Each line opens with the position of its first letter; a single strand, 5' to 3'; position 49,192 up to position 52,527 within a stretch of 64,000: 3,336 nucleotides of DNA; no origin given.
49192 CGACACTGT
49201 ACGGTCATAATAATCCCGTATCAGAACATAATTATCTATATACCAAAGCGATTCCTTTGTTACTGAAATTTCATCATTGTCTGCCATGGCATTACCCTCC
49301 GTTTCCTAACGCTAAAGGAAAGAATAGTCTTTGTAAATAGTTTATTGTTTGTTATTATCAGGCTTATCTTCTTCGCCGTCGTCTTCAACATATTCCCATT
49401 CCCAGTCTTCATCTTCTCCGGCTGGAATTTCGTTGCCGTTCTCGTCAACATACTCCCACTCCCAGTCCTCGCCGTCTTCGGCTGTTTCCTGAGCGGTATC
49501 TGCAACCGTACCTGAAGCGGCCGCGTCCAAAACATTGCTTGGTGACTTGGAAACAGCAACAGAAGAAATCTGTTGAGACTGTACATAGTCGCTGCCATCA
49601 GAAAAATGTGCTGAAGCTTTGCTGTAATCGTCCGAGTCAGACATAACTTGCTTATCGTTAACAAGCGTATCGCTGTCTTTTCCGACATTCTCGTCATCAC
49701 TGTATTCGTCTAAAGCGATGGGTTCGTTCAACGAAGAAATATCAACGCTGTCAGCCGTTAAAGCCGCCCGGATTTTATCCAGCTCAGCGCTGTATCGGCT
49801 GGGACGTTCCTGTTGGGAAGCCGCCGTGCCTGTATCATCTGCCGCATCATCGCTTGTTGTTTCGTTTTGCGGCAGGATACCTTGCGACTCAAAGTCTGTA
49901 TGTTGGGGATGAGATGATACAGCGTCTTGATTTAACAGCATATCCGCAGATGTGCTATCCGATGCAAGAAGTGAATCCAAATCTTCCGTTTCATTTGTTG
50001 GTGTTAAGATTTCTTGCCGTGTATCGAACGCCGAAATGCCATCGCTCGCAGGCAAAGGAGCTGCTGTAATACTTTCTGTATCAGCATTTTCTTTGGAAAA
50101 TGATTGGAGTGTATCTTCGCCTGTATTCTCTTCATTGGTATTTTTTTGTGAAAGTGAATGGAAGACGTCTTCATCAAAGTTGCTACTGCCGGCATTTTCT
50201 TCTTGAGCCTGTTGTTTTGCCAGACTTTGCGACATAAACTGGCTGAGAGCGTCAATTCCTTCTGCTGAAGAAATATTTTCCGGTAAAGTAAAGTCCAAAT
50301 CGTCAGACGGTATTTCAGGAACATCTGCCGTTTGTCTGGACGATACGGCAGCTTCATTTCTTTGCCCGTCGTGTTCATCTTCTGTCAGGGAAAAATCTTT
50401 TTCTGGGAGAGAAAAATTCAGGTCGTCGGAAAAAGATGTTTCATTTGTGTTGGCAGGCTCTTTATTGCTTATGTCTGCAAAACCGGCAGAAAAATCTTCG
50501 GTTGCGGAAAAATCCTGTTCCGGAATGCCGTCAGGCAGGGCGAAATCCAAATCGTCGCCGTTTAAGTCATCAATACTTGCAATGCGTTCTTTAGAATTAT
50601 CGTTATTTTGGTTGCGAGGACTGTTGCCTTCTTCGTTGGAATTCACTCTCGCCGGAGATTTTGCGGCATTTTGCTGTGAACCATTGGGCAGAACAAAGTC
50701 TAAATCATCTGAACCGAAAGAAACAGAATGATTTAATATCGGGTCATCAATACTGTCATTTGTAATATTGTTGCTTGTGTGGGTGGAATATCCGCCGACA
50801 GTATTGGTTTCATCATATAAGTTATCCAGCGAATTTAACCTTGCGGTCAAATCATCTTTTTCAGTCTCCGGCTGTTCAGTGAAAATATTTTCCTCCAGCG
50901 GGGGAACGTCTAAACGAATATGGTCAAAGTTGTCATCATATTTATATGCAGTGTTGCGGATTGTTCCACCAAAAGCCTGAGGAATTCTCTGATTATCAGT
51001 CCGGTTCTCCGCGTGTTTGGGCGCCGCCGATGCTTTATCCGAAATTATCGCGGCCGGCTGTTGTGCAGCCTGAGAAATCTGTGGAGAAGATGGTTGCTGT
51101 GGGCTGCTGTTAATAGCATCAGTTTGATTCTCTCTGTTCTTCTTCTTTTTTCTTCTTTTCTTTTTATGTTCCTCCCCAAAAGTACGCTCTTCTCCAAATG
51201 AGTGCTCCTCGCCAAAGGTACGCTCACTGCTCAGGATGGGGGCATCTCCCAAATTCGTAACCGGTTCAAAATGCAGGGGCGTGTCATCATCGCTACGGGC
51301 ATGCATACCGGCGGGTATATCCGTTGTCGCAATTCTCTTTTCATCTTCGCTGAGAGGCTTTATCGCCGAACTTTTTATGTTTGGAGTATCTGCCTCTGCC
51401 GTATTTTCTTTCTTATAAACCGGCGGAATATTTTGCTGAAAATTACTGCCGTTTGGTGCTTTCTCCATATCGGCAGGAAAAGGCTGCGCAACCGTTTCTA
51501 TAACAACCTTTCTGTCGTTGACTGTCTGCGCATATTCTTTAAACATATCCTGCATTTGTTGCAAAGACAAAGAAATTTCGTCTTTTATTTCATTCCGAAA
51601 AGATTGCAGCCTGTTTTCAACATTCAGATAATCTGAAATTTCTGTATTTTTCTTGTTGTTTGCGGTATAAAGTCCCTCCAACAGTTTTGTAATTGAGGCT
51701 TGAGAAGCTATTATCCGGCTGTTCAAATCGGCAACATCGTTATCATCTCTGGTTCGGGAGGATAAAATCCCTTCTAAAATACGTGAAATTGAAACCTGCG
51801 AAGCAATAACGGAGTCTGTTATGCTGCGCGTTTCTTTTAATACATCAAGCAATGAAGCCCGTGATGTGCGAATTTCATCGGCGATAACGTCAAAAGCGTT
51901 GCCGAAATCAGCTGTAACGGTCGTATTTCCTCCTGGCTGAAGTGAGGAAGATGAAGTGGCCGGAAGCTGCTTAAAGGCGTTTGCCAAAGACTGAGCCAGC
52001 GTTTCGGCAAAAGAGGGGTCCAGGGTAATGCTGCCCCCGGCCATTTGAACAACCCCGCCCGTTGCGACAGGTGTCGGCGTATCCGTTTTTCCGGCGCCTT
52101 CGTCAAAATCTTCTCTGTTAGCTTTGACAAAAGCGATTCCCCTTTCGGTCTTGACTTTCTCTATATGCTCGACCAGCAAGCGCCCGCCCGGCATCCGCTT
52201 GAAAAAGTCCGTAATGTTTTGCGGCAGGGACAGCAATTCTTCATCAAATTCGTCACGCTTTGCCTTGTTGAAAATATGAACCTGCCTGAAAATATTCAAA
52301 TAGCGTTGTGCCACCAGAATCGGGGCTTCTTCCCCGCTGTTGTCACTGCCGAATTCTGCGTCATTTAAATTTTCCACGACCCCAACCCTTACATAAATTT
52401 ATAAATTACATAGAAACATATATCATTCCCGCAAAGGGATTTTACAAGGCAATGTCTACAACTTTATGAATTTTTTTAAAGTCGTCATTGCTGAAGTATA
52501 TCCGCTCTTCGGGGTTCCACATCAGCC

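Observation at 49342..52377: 1011-aa hyper-acidic protein with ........, RTFGEEH and DWEWEYV short repeats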

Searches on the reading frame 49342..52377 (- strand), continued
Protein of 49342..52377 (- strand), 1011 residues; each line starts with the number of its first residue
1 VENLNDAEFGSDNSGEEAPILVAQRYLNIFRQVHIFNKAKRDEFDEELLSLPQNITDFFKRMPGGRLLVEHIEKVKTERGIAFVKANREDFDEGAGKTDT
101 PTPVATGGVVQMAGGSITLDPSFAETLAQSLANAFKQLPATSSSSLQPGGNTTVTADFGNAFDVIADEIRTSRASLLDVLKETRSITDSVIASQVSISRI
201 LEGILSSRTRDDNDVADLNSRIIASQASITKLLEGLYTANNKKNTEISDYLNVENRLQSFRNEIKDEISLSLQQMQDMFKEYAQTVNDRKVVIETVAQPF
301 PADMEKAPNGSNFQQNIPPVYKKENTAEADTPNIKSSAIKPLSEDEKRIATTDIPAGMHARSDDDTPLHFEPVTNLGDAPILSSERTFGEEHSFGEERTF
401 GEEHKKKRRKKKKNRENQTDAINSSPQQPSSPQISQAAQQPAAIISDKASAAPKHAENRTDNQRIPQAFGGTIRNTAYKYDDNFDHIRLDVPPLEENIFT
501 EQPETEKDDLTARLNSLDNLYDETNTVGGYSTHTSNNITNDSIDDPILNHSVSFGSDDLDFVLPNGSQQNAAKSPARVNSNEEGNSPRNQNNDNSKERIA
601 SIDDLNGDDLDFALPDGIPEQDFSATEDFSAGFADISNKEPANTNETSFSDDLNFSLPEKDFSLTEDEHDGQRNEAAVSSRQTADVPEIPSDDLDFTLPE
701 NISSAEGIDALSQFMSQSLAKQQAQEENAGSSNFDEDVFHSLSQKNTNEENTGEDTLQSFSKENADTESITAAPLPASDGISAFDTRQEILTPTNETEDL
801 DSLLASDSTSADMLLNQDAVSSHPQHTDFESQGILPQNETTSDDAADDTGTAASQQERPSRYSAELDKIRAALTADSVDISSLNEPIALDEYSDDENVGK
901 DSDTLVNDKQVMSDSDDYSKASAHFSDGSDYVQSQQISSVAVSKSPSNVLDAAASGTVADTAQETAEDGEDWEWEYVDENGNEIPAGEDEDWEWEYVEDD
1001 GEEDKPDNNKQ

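Call 36: predict_structure(alignment_id=A1)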
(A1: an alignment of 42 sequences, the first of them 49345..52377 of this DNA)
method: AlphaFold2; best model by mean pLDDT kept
length: 1011 residues; sequences in the alignment: 42
mean_pLDDT: 44.5   pTM: 0.24
mean pLDDT of the five models: 44.5, 42.4, 41.8, 39.9, 37.8
residues with pLDDT >= 90: 2; 70-90: 148; 50-70: 162; < 50: 699
segments of 3 or more residues with pLDDT < 50: 4-6, 80-119, 136-158, 289-407, 415-466, 495-707, 721-857, 899-973, 988-1011
pLDDT, mean of each block of 10 residues (from residue 1): 49 55 65 58 63 68 70 61 43 39 29 37 71 51 30 41 71 77 75 75 64 65 78 77 68 75 89 83 61 38 35 36 30 32 31 28 32 30 31 30 42 41 33 31 33 32 48 69 69 47 37 42 30 29 32 32 33 29 31 32 39 36 31 30 34 39 31 32 33 35 43 65 45 34 30 33 32 30 30 34 39 29 27 28 30 47 80 62 53 48 33 30 31 31 30 30 36 60 61 43 40 37
secondary structure, 60 per line:
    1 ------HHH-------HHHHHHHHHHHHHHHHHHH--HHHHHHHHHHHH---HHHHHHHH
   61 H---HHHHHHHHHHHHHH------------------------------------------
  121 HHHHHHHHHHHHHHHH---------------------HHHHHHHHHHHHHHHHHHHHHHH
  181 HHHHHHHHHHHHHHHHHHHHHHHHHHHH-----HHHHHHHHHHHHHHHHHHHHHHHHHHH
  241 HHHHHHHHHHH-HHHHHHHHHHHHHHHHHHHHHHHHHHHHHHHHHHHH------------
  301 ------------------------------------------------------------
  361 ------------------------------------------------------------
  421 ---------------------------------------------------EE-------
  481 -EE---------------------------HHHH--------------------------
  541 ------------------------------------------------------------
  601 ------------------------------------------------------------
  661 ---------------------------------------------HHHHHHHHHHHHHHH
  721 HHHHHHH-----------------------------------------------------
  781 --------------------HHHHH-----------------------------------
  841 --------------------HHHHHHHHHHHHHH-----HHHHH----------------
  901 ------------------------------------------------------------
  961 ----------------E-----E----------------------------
elements in order (helices of 4 or more, strands of 3 or more residues): H17-35 H38-49 H53-61 H65-78 H121-136 H158-208 H214-251 H253-288 H511-514 H706-727 H801-805 H861-874 H880-884
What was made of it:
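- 49342..52377 (-): ACID: 1011-aa hyper-acidic protein (the finding). About 70% of residues have pLDDT below 50 (call 36).
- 52093..52377 (-): aa 1-95: family-defining N-terminal helical domain (helices 17-35, 38-49, 53-61, 65-78). Secondary structure from AF2 (call 36).
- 51514..52017 (-): aa 121-288: conserved helix (121-136) and long helices 158-208, 214-251 and 253-288 carrying the duplicated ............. segments; coiled-coil-like. AF2 pLDDT 65-89 (call 36).
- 50893..50967 (-): aa 471-495: conserved island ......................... Small beta element with pLDDT about 69 (call 36).
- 49684..49800 (-): aa 860-898: family-wide island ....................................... (amphipathic helix plus peptide). 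Helix 861-874 has pLDDT about 80 (call 36).
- On PopZ: The length is 1011 aa and the domain order differs (call 36).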

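Call 41: fold_search(model_id=the predicted structure, library=pdb)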
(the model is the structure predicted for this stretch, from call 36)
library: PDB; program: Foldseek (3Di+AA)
matches with E <= 10: 5; with E <= 0.001: 0
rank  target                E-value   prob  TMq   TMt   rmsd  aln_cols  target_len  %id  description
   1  5yzg_L                3.8e+00  0.04  0.06  0.14  60.5       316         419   12  The Cryo-EM Structure of Human Catalytic Step I Spliceosome (C complex) at 4.1 angstrom resolution (released 2018-08-08)
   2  3zrw_A                6.7e+00  0.07  0.06  0.34  15.2       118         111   16  The structure of the dimeric Hamp-Dhp fusion A291V mutant (released 2011-06-29)
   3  9b7j_q                7.1e+00  0.01  0.05  0.12  36.8       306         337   15  Cryo-EM structure of human dynactin complex bound to Chlamydia effector Dre1 (released 2025-04-16)
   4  3zrw_B                8.1e+00  0.08  0.06  0.37  14.9       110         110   15  The structure of the dimeric Hamp-Dhp fusion A291V mutant (released 2011-06-29)
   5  5msk_A                9.8e+00  0.02  0.06  0.23  32.0       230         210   15  Mouse PA28beta (released 2017-09-13)

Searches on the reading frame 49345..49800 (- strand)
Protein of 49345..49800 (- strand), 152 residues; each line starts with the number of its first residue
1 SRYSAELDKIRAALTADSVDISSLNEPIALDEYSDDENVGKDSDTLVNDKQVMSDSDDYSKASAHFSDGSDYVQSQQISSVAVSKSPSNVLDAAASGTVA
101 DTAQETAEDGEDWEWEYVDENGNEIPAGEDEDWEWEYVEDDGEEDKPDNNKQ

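Call 66: search_protein_families(library=pfam, proteins=[window:49345-49800:-], max_evalue=10)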
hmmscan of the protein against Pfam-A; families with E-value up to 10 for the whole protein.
window:49345-49800:- (152 aa): 0 families
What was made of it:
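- On WW / MucBP / SSSPR-51 beta-hairpin domains (for the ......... repeats): The window's own C-terminus gives no hit (call 66).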
